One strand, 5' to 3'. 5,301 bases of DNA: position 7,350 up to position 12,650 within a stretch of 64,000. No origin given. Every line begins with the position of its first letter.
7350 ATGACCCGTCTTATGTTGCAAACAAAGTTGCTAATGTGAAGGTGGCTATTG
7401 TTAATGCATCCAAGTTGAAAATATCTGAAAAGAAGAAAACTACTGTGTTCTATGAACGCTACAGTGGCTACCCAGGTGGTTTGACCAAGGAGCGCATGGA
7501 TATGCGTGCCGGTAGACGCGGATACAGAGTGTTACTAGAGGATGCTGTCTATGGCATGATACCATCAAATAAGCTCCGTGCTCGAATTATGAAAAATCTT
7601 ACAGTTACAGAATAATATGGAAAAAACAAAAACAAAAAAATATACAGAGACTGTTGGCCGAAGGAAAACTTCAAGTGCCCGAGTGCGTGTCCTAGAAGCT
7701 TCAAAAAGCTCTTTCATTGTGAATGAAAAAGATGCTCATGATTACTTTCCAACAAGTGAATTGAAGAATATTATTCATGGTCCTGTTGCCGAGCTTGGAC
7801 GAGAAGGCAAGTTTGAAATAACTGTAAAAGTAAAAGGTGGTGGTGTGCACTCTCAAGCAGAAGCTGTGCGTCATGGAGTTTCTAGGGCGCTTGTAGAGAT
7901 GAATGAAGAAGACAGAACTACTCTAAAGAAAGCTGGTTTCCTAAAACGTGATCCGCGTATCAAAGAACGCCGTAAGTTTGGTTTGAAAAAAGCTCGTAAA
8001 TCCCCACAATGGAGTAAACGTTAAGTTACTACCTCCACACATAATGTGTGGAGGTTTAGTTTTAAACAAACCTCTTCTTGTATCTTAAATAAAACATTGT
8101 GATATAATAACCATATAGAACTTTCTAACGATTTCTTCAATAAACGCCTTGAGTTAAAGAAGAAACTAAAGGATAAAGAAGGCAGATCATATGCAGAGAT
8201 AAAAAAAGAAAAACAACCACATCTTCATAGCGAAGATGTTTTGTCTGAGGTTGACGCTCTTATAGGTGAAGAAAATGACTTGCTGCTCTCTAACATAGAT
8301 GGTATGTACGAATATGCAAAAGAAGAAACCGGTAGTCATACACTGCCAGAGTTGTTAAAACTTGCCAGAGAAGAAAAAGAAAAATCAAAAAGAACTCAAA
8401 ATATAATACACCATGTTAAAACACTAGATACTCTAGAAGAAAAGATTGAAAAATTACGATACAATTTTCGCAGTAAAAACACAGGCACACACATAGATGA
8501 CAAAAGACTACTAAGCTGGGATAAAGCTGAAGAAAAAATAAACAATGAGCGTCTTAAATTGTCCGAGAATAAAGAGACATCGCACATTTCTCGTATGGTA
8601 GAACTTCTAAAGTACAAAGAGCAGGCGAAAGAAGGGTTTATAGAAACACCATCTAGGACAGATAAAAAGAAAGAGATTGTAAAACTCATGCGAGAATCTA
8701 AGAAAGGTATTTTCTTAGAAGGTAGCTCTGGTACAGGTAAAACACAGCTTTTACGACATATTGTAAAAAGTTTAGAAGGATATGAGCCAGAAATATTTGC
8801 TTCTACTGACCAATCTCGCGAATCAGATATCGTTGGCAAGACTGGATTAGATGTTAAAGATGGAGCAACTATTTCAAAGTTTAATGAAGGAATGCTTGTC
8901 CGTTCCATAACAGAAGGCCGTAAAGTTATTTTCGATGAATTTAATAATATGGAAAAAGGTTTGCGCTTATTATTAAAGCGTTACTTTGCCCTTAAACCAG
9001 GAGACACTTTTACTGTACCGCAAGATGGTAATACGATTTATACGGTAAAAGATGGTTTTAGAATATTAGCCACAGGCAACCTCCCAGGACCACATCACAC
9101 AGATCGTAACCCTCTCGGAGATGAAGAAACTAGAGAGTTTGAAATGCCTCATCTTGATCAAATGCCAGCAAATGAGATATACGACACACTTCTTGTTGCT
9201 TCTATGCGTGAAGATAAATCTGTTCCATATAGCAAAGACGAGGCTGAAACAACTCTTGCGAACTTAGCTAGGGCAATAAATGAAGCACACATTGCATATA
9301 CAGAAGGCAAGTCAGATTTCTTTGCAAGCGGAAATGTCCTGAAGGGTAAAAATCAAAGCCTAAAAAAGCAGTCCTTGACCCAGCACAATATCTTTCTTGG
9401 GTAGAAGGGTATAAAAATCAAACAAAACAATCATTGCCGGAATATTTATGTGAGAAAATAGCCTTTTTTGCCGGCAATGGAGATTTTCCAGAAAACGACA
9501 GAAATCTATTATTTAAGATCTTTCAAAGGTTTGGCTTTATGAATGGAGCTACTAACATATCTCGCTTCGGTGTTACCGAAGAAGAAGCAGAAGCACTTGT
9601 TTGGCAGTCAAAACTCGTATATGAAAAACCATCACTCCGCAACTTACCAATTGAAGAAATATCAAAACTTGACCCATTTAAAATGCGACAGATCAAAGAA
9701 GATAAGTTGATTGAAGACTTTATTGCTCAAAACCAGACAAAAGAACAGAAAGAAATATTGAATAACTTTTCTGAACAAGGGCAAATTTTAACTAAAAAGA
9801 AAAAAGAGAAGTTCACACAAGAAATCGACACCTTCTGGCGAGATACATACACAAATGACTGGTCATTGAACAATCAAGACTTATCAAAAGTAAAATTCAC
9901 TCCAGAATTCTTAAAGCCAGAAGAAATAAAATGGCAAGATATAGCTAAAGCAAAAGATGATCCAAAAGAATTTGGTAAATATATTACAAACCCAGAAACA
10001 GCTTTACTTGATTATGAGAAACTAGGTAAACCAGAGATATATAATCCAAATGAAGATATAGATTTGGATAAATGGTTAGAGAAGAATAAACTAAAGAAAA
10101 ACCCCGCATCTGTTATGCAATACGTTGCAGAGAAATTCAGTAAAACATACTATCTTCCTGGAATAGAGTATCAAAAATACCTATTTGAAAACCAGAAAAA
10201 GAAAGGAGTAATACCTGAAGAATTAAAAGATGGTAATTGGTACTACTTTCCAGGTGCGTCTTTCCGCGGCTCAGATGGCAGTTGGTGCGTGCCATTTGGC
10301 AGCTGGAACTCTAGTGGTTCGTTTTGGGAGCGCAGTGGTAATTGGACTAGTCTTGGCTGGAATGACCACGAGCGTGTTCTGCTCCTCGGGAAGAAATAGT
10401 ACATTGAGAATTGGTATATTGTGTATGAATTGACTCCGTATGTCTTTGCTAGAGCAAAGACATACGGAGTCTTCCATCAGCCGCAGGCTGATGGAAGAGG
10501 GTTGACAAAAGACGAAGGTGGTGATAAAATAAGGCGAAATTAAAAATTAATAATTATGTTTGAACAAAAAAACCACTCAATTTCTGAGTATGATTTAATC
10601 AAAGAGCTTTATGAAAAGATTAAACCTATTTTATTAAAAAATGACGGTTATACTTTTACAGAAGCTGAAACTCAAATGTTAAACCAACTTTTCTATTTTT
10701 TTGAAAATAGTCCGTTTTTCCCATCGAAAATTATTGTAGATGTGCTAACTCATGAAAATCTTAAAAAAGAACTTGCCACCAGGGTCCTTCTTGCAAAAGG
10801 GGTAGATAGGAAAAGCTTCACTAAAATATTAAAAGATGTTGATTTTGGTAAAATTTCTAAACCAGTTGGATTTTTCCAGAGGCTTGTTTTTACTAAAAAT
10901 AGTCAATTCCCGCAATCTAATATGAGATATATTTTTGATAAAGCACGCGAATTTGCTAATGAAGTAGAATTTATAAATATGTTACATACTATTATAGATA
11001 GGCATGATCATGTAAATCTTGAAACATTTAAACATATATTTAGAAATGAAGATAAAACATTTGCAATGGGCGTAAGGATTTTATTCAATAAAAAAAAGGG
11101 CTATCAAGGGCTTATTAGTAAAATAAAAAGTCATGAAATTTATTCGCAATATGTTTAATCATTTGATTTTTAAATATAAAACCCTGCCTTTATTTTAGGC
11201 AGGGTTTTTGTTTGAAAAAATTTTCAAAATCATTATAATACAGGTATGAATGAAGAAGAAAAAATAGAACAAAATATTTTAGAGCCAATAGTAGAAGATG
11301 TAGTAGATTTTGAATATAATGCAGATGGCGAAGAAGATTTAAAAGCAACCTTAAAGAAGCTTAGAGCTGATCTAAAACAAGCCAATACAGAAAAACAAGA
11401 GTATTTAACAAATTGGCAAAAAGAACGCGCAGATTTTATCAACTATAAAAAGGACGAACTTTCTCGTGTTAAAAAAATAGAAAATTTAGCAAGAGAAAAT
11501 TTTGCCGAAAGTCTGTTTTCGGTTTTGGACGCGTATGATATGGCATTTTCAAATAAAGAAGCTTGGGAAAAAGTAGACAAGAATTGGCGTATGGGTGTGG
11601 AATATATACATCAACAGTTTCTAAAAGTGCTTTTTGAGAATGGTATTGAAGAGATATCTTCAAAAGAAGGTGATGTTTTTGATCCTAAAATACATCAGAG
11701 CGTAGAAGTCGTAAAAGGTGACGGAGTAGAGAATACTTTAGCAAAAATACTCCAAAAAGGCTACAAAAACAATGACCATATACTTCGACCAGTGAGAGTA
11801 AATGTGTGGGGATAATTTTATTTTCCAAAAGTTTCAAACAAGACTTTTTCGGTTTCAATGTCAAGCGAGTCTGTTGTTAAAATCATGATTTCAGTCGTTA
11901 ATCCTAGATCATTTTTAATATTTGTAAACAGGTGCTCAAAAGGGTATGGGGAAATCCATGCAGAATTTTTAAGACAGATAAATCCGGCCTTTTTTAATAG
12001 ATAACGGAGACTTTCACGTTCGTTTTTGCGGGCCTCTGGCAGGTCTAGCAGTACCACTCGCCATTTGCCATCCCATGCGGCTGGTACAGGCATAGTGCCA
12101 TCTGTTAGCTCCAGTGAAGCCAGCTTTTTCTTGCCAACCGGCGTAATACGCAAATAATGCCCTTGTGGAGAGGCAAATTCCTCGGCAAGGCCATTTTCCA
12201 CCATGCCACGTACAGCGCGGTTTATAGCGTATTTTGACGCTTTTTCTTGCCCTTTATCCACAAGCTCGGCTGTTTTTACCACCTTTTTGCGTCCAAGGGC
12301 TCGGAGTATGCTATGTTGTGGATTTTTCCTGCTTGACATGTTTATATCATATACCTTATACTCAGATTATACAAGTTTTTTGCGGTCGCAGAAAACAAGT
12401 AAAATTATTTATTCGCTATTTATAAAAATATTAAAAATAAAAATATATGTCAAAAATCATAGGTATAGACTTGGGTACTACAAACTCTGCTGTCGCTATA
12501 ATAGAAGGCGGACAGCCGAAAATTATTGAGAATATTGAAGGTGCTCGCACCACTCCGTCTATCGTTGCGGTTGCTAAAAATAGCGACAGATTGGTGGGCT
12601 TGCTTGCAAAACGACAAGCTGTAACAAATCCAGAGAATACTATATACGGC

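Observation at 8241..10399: AAA+ (AAA_5-type) ATPase with coiled-coil N-region, apparently joined to a Trp/Gly-rich C-terminal module; accessory insertion between the ribosomal-protein block and grpE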

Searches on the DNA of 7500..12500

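Call 91: search_rna_families(source=window, start=7500, end=12500, threshold=evalue, max_evalue=1)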
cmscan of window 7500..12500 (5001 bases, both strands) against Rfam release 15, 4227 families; matches with E-value up to 1: 4.
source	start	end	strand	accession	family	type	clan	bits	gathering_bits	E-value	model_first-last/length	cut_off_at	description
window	10425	10477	+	RF03244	mir-4798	Gene; miRNA;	-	23.8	75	0.2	1-75/75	no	mir-4798 microRNA precursor family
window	11178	11239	-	RF02901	AaHKsRNA41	Gene; sRNA;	-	23.5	97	0.025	1-187/187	no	Aggregatibacter sRNA 41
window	8928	8956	-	RF01350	CRISPR-DR41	Gene; CRISPR;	-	21.4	36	0.91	1-29/29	no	CRISPR RNA direct repeat element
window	10422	10478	-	RF00827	mir-77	Gene; miRNA;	-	20.3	83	0.63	1-89/89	no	mir-77 microRNA precursor family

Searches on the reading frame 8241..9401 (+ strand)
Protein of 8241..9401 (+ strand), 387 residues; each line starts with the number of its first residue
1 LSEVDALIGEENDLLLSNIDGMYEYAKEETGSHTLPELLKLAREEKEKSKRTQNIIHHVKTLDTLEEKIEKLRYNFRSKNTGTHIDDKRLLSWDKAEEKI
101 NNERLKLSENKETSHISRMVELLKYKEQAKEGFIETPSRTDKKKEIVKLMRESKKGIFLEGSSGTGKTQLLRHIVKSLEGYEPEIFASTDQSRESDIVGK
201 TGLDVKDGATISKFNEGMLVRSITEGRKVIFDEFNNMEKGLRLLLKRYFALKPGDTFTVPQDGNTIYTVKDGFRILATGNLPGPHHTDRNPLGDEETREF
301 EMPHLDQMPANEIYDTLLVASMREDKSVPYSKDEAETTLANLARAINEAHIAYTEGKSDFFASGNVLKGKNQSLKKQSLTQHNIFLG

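Call 43: list_cluster_members(proteins=[P0011, window:8241-9401:+])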
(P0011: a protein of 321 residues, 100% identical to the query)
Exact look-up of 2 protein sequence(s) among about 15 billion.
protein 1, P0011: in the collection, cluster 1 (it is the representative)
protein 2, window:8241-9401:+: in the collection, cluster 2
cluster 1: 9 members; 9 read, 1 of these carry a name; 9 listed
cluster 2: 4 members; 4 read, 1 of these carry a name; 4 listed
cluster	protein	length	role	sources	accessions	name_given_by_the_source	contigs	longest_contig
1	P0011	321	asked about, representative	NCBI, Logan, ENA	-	-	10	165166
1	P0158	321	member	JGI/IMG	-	hypothetical protein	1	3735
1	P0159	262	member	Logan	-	-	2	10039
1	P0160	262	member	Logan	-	-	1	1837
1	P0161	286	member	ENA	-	-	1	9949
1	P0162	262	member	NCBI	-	-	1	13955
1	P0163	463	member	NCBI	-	-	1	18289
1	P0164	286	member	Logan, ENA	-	-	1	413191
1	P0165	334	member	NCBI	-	-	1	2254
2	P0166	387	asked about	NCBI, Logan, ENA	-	-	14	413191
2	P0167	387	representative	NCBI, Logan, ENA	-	-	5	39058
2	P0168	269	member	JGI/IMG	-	hypothetical protein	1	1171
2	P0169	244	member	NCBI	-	-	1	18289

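Call 45: find_encoding_contigs(protein=P0162, flank=10000, max_places=3)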
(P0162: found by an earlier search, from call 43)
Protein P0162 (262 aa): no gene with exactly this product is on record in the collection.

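Call 46: find_encoding_contigs(protein=P0163, flank=10000, max_places=3)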
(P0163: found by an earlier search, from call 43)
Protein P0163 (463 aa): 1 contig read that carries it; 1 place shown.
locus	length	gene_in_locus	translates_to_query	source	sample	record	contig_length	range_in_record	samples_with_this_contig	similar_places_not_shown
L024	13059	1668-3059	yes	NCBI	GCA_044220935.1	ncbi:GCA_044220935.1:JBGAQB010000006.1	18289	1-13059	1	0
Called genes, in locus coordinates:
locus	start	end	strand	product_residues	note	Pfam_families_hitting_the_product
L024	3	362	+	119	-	?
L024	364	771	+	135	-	PF00380:Ribosomal_S9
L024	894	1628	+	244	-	PF13604:AAA_30 (weak), PF07728:AAA_5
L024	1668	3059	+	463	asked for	-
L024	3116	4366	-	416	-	PF03979:Sigma70_r1_1, PF00140:Sigma70_r1_2, PF04542:Sigma70_r2, PF04539:Sigma70_r3, PF04545:Sigma70_r4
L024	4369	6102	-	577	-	PF01807:Zn_ribbon_DnaG, PF08275:DNAG_N, PF01751:Toprim, PF13155:Toprim_2, PF13362:Toprim_3 (weak), PF13662:Toprim_4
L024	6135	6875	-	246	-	PF04998:RNA_pol_Rpb1_5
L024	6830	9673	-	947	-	PF04997:RNA_pol_Rpb1_1, PF00623:RNA_pol_Rpb1_2, PF04983:RNA_pol_Rpb1_3, PF05000:RNA_pol_Rpb1_4, PF04998:RNA_pol_Rpb1_5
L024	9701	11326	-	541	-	PF00562:RNA_pol_Rpb2_6, PF04560:RNA_pol_Rpb2_7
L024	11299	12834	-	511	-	PF04563:RNA_pol_Rpb2_1, PF04561:RNA_pol_Rpb2_2, PF04565:RNA_pol_Rpb2_3, PF10385:RNA_pol_Rpb2_45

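Call 47: find_encoding_contigs(protein=P0159, flank=10000, max_places=3)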
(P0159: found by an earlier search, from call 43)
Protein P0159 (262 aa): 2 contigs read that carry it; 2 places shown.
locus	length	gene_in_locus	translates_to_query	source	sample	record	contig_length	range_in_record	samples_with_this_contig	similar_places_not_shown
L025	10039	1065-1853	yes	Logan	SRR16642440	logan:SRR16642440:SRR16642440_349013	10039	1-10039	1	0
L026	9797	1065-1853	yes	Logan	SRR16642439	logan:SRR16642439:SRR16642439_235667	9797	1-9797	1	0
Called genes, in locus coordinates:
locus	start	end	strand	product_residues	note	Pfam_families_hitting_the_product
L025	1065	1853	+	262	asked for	-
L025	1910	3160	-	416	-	PF03979:Sigma70_r1_1, PF00140:Sigma70_r1_2, PF04542:Sigma70_r2, PF04539:Sigma70_r3, PF04545:Sigma70_r4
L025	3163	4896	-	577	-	PF01807:Zn_ribbon_DnaG, PF08275:DNAG_N, PF01751:Toprim, PF13155:Toprim_2, PF13362:Toprim_3 (weak), PF13662:Toprim_4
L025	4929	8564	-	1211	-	PF04997:RNA_pol_Rpb1_1, PF00623:RNA_pol_Rpb1_2, PF04983:RNA_pol_Rpb1_3, PF05000:RNA_pol_Rpb1_4, PF04998:RNA_pol_Rpb1_5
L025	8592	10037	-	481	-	?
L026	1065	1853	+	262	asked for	-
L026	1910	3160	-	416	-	PF03979:Sigma70_r1_1, PF00140:Sigma70_r1_2, PF04542:Sigma70_r2, PF04539:Sigma70_r3, PF04545:Sigma70_r4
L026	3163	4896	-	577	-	PF01807:Zn_ribbon_DnaG, PF08275:DNAG_N, PF01751:Toprim, PF13155:Toprim_2, PF13362:Toprim_3 (weak), PF13662:Toprim_4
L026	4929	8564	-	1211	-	PF04997:RNA_pol_Rpb1_1, PF00623:RNA_pol_Rpb1_2, PF04983:RNA_pol_Rpb1_3, PF05000:RNA_pol_Rpb1_4, PF04998:RNA_pol_Rpb1_5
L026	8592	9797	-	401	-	?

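Call 81: search_protein_families(library=padloc, max_evalue=0.01, proteins=[window:8241-9401:+])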
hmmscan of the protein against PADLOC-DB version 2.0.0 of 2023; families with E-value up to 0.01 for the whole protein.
window:8241-9401:+ (387 aa): 12 families
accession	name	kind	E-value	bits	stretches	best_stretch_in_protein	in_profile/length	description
PDLC05035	PDC-S53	-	8.3e-06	22.1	1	40-192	397-548/900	-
PDLC04476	PDC-M16A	-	4.9e-05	19.9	1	145-182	15-53/691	-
PDLC02372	Nhi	-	8.5e-05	19.4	1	47-238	90-276/470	-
PDLC02350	AbiO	-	8.7e-05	19.5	1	46-238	89-270/468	AbiO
PDLC04140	mad8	-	0.00025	18.7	1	154-219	27-70/314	mads_8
PDLC03920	MkoA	-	0.00064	16.1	1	45-178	514-655/1112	-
PDLC02196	IetA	-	0.00085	16.8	1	64-179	37-147/374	-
PDLC02674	DndF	-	0.001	16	1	130-176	33-78/530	DndF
PDLC02797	SspF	-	0.001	15.6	1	151-182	54-85/568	SspF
PDLC05065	PDC-S68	-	0.002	13.9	1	33-178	500-644/1221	-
PDLC02161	Avs2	-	0.0041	12.8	1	45-177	237-364/1499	-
PDLC04472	PDC-M16A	-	0.0042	13.4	1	47-178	129-264/930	-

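Call 89: find_encoding_contigs(protein=P0158, flank=5000, max_places=3)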
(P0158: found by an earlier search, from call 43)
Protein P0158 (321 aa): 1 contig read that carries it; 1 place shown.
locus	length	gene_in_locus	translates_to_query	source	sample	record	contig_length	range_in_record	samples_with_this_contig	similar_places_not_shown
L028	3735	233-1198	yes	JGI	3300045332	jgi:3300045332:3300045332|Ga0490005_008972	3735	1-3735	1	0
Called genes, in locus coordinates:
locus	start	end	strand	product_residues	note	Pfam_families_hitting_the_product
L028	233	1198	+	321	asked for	-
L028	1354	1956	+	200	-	-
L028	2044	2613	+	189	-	PF01025:GrpE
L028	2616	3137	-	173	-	PF20803:PaaX_M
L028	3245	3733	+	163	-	?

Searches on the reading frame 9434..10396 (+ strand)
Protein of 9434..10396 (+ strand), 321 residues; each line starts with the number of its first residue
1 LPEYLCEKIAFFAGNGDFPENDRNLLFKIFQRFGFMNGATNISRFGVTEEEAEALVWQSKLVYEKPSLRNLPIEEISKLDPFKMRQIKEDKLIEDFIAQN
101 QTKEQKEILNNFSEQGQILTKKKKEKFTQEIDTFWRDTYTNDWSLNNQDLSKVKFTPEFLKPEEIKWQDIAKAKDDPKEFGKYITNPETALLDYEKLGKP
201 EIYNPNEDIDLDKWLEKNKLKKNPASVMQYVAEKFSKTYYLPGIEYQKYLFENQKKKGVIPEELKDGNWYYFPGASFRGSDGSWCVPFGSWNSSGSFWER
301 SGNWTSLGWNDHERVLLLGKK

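Call 81: search_protein_families(library=padloc, max_evalue=0.01, proteins=[window:9434-10396:+])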
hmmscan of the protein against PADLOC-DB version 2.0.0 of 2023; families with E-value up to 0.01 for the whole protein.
window:9434-10396:+ (321 aa): 0 families

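Call 82: search_protein_families(library=phrogs, max_evalue=0.01, proteins=[window:9434-10396:+])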
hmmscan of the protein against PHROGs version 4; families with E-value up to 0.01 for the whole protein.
window:9434-10396:+ (321 aa): 0 families
